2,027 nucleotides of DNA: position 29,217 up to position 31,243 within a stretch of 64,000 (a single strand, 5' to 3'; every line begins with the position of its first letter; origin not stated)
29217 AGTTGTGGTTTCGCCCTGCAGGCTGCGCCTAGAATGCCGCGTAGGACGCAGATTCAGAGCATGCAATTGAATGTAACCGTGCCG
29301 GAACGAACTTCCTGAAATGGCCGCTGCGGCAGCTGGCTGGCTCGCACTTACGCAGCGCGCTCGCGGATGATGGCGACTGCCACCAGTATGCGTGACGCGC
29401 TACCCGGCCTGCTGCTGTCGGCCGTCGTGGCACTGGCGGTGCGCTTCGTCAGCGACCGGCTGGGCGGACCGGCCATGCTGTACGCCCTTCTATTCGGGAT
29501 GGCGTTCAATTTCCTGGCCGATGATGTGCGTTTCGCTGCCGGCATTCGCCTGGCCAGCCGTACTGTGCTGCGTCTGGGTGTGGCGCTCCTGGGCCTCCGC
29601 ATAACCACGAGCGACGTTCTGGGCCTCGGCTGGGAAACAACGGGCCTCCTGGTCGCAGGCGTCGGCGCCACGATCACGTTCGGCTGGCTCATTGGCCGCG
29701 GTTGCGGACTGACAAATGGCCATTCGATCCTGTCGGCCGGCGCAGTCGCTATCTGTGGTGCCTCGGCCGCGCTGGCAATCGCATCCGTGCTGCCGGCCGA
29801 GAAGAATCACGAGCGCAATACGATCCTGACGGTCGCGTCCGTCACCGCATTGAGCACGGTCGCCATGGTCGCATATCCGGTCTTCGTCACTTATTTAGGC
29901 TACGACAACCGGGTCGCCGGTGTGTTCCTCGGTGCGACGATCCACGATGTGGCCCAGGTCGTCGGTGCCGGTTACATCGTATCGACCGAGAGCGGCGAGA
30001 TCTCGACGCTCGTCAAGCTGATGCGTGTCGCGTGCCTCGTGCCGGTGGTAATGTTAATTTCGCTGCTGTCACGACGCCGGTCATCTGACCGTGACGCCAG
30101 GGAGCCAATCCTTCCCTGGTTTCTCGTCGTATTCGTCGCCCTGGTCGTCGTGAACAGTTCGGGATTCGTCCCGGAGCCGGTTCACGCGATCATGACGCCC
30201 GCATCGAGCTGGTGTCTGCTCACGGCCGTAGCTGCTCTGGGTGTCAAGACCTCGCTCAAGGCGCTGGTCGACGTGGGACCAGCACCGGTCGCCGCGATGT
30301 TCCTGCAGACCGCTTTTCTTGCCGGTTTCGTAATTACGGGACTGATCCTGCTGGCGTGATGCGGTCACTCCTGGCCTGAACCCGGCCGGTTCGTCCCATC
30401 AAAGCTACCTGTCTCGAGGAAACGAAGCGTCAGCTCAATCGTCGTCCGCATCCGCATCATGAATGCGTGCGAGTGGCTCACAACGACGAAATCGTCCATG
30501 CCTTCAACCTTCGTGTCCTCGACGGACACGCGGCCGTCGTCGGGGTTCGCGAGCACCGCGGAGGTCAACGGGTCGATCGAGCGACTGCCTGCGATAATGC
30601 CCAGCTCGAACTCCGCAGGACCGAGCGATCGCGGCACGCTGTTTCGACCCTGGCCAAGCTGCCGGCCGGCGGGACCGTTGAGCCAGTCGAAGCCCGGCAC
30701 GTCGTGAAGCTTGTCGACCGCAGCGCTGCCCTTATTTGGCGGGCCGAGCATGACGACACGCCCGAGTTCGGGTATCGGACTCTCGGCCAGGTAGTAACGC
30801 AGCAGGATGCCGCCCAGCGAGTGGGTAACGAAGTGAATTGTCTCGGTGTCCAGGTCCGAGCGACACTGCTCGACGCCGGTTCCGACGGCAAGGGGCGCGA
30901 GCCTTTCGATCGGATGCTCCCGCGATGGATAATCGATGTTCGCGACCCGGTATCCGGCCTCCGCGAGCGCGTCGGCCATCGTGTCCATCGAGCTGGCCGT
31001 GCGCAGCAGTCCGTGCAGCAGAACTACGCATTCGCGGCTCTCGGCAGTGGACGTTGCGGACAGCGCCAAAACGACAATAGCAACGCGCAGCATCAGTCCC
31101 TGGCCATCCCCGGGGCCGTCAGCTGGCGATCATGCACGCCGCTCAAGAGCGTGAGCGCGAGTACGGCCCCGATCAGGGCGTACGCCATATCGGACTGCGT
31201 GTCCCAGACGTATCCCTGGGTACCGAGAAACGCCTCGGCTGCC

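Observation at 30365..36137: Translationally coupled four-gene operon headed by a ~1,360-aa membrane protein of no recognisable family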

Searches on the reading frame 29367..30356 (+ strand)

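Call 24: search_protein_families(library=pfam, proteins=[window:29367-30356:+], max_evalue=0.001)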
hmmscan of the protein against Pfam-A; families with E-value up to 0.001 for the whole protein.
window:29367-30356:+ (330 aa): 1 family
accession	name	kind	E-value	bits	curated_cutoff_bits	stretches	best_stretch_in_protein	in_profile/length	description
PF03601.19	Cons_hypoth698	-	1.8e-64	218.1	24.5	1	13-308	1-301/304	Conserved hypothetical protein 698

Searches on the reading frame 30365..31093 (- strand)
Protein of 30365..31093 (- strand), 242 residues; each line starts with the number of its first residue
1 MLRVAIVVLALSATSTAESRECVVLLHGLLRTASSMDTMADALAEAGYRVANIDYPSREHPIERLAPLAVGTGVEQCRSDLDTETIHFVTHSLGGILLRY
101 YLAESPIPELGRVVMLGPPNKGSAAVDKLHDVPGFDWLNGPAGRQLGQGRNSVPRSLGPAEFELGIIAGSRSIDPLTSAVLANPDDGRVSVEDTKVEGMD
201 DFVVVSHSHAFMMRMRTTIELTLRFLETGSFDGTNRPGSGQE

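Call 6: search_protein_families(library=pfam, proteins=[window:30365-31093:-], max_evalue=1)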
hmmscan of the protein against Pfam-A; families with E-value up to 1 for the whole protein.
window:30365-31093:- (242 aa): 8 families
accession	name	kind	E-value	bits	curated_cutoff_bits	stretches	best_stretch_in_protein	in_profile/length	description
PF02089.21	Palm_thioest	-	3.6e-06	27.3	26.8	1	23-129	2-119/254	Palmitoyl protein thioesterase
PF12697.13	Abhydrolase_6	-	5.1e-06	27.8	26.3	1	23-149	1-110/217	Alpha/beta hydrolase family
PF12146.15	Hydrolase_4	-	6.9e-06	26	27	1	18-55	2-39/239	Serine aminopeptidase, S33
PF00561.26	Abhydrolase_1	-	1e-05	25.8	25.8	1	23-129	3-114/245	alpha/beta hydrolase fold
PF05057.20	DUF676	-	0.0025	17.8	20.3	1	23-104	8-98/217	Putative serine esterase (DUF676)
PF24096.1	DUF7379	-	0.031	14.6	33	1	83-128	69-120/191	Domain of unknown function (DUF7379)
PF06028.17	DUF915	-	0.052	13.3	22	0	83-120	102-143/255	Alpha/beta hydrolase of unknown function (DUF915)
PF12695.13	Abhydrolase_5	-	0.11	12.7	27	1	23-116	2-87/164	Alpha/beta hydrolase family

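Call 7: search_protein_families(library=ncbifam, proteins=[window:30365-31093:-], max_evalue=1)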
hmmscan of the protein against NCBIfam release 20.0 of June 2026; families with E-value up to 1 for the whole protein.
window:30365-31093:- (242 aa): 12 families
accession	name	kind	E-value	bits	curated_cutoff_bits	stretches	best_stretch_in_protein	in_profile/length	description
NF011457.0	PRK14875.1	equivalog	4.4e-05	22.6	307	1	16-100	128-214/372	acetoin dehydrogenase dihydrolipoyllysine-residue acetyltransferase subunit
TIGR03343.1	biphenyl_bphD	equivalog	0.0023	17.2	462.15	1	17-124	27-140/282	2-hydroxy-6-oxo-6-phenylhexa-2,4-dienoate hydrolase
NF045632.1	hydroxlase_HsaD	equivalog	0.0083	15.1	400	1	16-119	30-138/290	4,5:9,10-diseco-3-hydroxy-5,9,17-trioxoandrosta-1(10),2-diene-4-oate hydrolase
TIGR03502.1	lipase_Pla1_cef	subfamily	0.027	12.7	383.9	0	78-97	544-563/790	VolA/Pla-1 family phospholipase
TIGR03695.1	menH_SHCHC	equivalog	0.028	13.9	208.55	1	20-114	2-100/252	2-succinyl-6-hydroxy-2,4-cyclohexadiene-1-carboxylate synthase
NF008340.0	PRK11126.1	equivalog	0.077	12.2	261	1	13-117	7-111/255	2-succinyl-6-hydroxy-2,4-cyclohexadiene-1-carboxylate synthase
NF050089.1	i_nPHAscl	equivalog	0.082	11.9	300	1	17-106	15-106/288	intracellular short-chain-length polyhydroxyalkanoate depolymerase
NF002618.0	PRK02269.1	equivalog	0.1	12.2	460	0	18-62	216-256/321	ribose-phosphate diphosphokinase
NF047580.1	BPSS1187_fam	subfamily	0.1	12.1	125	1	23-59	2-38/244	BPSS1187 family protein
NF051441.1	BisHyethTerphBdeA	equivalog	0.14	11.4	520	1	14-95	92-179/305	bis(hydroxyethyl) terephthalate hydrolase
NF011100.0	PRK14527.1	equivalog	0.15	11.6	154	1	7-86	69-146/191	adenylate kinase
TIGR01250.1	pro_imino_pep_2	subfamily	0.25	10.9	167.65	1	74-103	86-115/288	proline iminopeptidase-family hydrolase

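Call 46: search_solved_structures(query=window:30368-31093:-, max_evalue=0.01)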
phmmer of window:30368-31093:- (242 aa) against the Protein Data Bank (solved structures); distinct sequences matched with E-value up to 0.01: 3.
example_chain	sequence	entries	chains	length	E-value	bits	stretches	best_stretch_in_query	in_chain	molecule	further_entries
7jqy_A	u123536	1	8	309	1.5e-05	28.2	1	16-127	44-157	Cif-like 1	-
7jqx_A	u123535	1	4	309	5.5e-05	26.4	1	16-127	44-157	Cif-like 1 wild-type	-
1imj_A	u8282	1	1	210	0.0036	20.5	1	16-72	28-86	CCG1-INTERACTING FACTOR B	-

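Call 75: search_protein_families(library=padloc, proteins=[window:30368-31093:-], max_evalue=0.01)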
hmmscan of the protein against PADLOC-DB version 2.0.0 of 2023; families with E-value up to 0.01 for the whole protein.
window:30368-31093:- (242 aa): 0 families

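Call 78: find_homologous_proteins(query=window:30368-31093:-)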
Query window:30368-31093:- (242 aa): 7509 proteins with E <= 0.001 among 8000 candidates; the best 120 are listed.
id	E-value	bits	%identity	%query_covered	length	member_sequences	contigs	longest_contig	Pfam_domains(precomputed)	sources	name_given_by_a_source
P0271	6.1e-155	532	100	100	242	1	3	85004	PF02089.22,PF12697.14,PF00561.27,PF12146.16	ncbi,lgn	-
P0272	2.6e-122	425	81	98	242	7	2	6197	PF02089.22,PF12697.14,PF00561.27,PF12146.16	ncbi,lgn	-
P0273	1.5e-108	380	74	94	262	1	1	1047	PF12697.14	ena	-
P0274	1.1e-106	374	74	95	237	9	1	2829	PF02089.22,PF12697.14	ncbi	-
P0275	4.9e-105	369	72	95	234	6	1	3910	PF02089.22,PF12697.14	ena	-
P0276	5.6e-105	368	75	93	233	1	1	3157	PF12697.14,PF00561.27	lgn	-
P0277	3.0e-104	366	76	87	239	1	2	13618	PF12697.14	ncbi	-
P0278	3.4e-104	366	75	87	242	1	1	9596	PF02089.22,PF00561.27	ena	-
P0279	7.4e-104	365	72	95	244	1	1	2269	PF12697.14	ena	-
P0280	1.2e-103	364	70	95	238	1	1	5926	PF12697.14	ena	-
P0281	1.5e-103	364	70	96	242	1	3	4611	PF02089.22,PF12697.14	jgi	jgi:alpha-beta hydrolase superfamily lysophospholipase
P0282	1.5e-103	364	71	95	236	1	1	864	PF02089.22,PF12697.14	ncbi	-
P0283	2.2e-103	363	71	96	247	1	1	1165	PF12697.14,PF00561.27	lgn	-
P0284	2.3e-103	363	72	93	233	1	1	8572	PF02089.22,PF12697.14,PF00561.27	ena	-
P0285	2.7e-103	363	72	93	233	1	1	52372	PF02089.22,PF12697.14,PF00561.27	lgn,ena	-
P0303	3.8e-101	356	69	95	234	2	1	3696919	PF12697.14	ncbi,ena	-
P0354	4.0e-99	349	68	97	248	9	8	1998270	PF02089.22,PF12697.14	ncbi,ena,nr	ncbi:MAG: alpha/beta fold hydrolase [Gammaproteobacteria bacterium]|nr:alpha/beta fold hydrolase [Ga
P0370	1.1e-98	348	70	95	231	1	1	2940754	PF02089.22,PF12697.14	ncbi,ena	-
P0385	1.9e-98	347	70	91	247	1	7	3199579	PF12697.14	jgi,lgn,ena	-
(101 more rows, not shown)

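Call 79: find_encoding_contigs(protein=P0303, flank=7000, max_places=1)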
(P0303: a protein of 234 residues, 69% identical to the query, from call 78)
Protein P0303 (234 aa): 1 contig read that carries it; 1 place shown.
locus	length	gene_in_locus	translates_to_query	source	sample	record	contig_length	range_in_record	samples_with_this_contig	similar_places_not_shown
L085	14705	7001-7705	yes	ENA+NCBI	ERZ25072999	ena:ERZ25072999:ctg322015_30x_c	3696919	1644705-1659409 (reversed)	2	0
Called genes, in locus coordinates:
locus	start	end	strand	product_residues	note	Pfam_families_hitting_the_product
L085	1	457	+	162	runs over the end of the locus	-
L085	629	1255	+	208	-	PF14681:UPRTase, PF00156:Pribosyltran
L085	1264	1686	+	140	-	PF08818:DUF1801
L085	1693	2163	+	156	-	PF05099:TerB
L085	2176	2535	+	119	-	-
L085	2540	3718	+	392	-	PF06965:Na_H_antiport_1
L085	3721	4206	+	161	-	PF00583:Acetyltransf_1, PF13673:Acetyltransf_10, PF08445:FR47 (weak), PF13508:Acetyltransf_7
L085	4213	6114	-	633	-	PF00005:ABC_tran, PF13175:AAA_15 (faint), PF13555:AAA_29 (faint), PF01926:MMR_HSR1 (faint), PF02463:SMC_N (faint), PF12848:ABC_tran_Xtn, PF00005:ABC_tran, PF16326:ABC_tran_CTD, +3 more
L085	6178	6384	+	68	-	PF04102:SlyX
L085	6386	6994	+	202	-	PF09997:DUF2238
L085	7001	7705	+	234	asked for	PF12697:Abhydrolase_6 (weak)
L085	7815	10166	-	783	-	PF00486:Trans_reg_C, PF13432:TPR_16 (faint), PF00515:TPR_1 (faint), PF07719:TPR_2 (faint), PF17874:TPR_MalT, PF13424:TPR_12, PF17874:TPR_MalT (weak), PF14559:TPR_19 (weak), +4 more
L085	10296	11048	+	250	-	-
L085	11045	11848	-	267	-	PF13180:PDZ_2, PF17820:PDZ_6 (weak)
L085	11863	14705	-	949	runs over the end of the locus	PF02463:SMC_N (faint), PF03193:RsgA_GTPase (faint), PF13191:AAA_16 (faint), PF13555:AAA_29 (faint), PF17760:UvrA_inter, PF17755:UvrA_DNA-bind, PF00005:ABC_tran (weak)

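Call 80: find_encoding_contigs(protein=P0385, flank=7000, max_places=1)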
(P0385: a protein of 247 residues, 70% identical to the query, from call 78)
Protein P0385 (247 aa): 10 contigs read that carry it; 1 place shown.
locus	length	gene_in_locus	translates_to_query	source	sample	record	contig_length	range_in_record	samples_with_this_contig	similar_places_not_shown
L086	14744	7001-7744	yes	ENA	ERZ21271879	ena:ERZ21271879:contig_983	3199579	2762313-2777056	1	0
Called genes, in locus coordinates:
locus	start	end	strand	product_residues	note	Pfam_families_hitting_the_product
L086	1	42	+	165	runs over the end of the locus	PF00583:Acetyltransf_1, PF13673:Acetyltransf_10 (weak), PF13508:Acetyltransf_7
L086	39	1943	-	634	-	PF00005:ABC_tran, PF02463:SMC_N (faint), PF03193:RsgA_GTPase (faint), PF13191:AAA_16 (faint), PF13555:AAA_29 (faint), PF12848:ABC_tran_Xtn, PF00005:ABC_tran, PF16326:ABC_tran_CTD, +3 more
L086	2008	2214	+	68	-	-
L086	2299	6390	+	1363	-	-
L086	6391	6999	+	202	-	PF09997:DUF2238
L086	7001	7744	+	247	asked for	PF12697:Abhydrolase_6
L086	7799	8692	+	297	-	PF27100:DcsG_N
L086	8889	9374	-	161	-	PF00005:ABC_tran (weak)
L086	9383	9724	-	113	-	-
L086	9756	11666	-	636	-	PF00005:ABC_tran (faint), PF17760:UvrA_inter, PF17755:UvrA_DNA-bind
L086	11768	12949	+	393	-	PF00083:Sugar_tr, PF07690:MFS_1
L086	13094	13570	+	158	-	PF00436:SSB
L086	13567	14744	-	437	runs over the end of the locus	PF00939:Na_sulph_symp (weak), PF02040:ArsB, PF16980:CitMHS_2 (faint), PF03600:CitMHS, PF06450:NhaB (weak)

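Call 81: find_encoding_contigs(protein=P0370, flank=6000, max_places=1)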
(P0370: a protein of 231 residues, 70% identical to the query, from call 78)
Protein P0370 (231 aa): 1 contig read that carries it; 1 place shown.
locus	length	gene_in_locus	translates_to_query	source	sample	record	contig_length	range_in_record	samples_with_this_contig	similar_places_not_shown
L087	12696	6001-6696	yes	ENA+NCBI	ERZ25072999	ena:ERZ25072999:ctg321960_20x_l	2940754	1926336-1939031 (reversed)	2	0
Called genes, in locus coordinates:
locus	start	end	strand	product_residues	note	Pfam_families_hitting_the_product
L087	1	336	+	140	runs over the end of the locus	PF08818:DUF1801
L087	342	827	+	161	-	PF05099:TerB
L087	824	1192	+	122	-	-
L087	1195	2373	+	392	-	PF06965:Na_H_antiport_1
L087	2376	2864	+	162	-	PF00583:Acetyltransf_1, PF13508:Acetyltransf_7, PF13673:Acetyltransf_10 (weak)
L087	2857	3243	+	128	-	PF01124:MAPEG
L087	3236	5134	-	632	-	PF00005:ABC_tran, PF02463:SMC_N (faint), PF13555:AAA_29 (faint), PF01926:MMR_HSR1 (faint), PF13304:AAA_21 (faint), PF12848:ABC_tran_Xtn, PF00005:ABC_tran, PF16326:ABC_tran_CTD, +1 more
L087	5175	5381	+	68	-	PF04102:SlyX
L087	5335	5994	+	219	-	PF09997:DUF2238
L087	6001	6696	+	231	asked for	PF02089:Palm_thioest (weak), PF12697:Abhydrolase_6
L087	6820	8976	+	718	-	PF13428:TPR_14 (faint), PF07719:TPR_2 (faint), PF13181:TPR_8 (faint), PF13414:TPR_11 (faint), PF13431:TPR_17 (faint), PF14559:TPR_19 (faint)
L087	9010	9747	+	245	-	PF01135:PCMT (faint), PF08242:Methyltransf_12 (weak)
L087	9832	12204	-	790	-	PF00486:Trans_reg_C, PF00515:TPR_1 (faint), PF07719:TPR_2 (faint), PF13176:TPR_7 (faint), PF13181:TPR_8 (faint), PF13424:TPR_12, PF17874:TPR_MalT, PF13424:TPR_12 (weak), +2 more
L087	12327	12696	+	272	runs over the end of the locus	PF12146:Hydrolase_4 (weak), PF00561:Abhydrolase_1, PF00975:Thioesterase, PF12697:Abhydrolase_6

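Call 82: find_encoding_contigs(protein=P0354, flank=6000, max_places=2)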
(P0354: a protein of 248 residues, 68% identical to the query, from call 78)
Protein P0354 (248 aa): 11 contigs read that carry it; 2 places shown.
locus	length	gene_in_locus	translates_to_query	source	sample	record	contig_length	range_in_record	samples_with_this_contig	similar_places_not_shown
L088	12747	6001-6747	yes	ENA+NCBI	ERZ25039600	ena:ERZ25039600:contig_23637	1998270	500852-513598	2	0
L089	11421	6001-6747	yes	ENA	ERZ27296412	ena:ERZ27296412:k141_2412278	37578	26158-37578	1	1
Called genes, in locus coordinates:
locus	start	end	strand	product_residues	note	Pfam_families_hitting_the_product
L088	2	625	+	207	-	PF14681:UPRTase, PF00156:Pribosyltran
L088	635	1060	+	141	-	PF08818:DUF1801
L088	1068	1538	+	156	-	PF05099:TerB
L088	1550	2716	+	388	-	PF06965:Na_H_antiport_1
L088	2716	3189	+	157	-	PF00583:Acetyltransf_1, PF13673:Acetyltransf_10 (weak), PF13508:Acetyltransf_7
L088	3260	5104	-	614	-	PF00005:ABC_tran, PF00006:ATP-synt_ab (faint), PF02463:SMC_N (faint), PF03193:RsgA_GTPase (faint), PF13191:AAA_16 (faint), PF12848:ABC_tran_Xtn, PF00005:ABC_tran, PF16326:ABC_tran_CTD, +4 more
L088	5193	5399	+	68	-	PF04102:SlyX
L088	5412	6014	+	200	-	PF09997:DUF2238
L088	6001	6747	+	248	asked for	PF02089:Palm_thioest (faint), PF12697:Abhydrolase_6 (weak)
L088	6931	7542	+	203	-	PF13505:OMP_b-brl, PF01389:OmpA_membrane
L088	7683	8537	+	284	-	PF27100:DcsG_N, PF02955:GSH-S_ATP (weak)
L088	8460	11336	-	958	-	PF00005:ABC_tran (faint), PF02463:SMC_N (faint), PF03193:RsgA_GTPase (faint), PF13476:AAA_23 (faint), PF13555:AAA_29 (faint), PF17760:UvrA_inter, PF17755:UvrA_DNA-bind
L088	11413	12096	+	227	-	PF07690:MFS_1, PF00083:Sugar_tr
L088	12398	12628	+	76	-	-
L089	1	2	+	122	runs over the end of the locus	PF00903:Glyoxalase, PF22677:Ble-like_N (weak)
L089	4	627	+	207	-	PF14681:UPRTase, PF00156:Pribosyltran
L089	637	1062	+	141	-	PF08818:DUF1801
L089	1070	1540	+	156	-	PF05099:TerB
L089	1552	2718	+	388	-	PF06965:Na_H_antiport_1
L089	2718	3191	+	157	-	PF00583:Acetyltransf_1, PF13673:Acetyltransf_10 (weak), PF08445:FR47 (weak), PF13508:Acetyltransf_7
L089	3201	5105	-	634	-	PF00005:ABC_tran, PF00006:ATP-synt_ab (faint), PF13191:AAA_16 (faint), PF13555:AAA_29 (faint), PF01926:MMR_HSR1 (faint), PF12848:ABC_tran_Xtn, PF00005:ABC_tran, PF16326:ABC_tran_CTD, +4 more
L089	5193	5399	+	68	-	PF04102:SlyX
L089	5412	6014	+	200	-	PF09997:DUF2238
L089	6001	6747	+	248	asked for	PF02089:Palm_thioest (faint), PF12697:Abhydrolase_6 (weak)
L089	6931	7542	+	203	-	PF13505:OMP_b-brl, PF01389:OmpA_membrane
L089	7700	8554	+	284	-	PF27100:DcsG_N, PF02955:GSH-S_ATP (weak)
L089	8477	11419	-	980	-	?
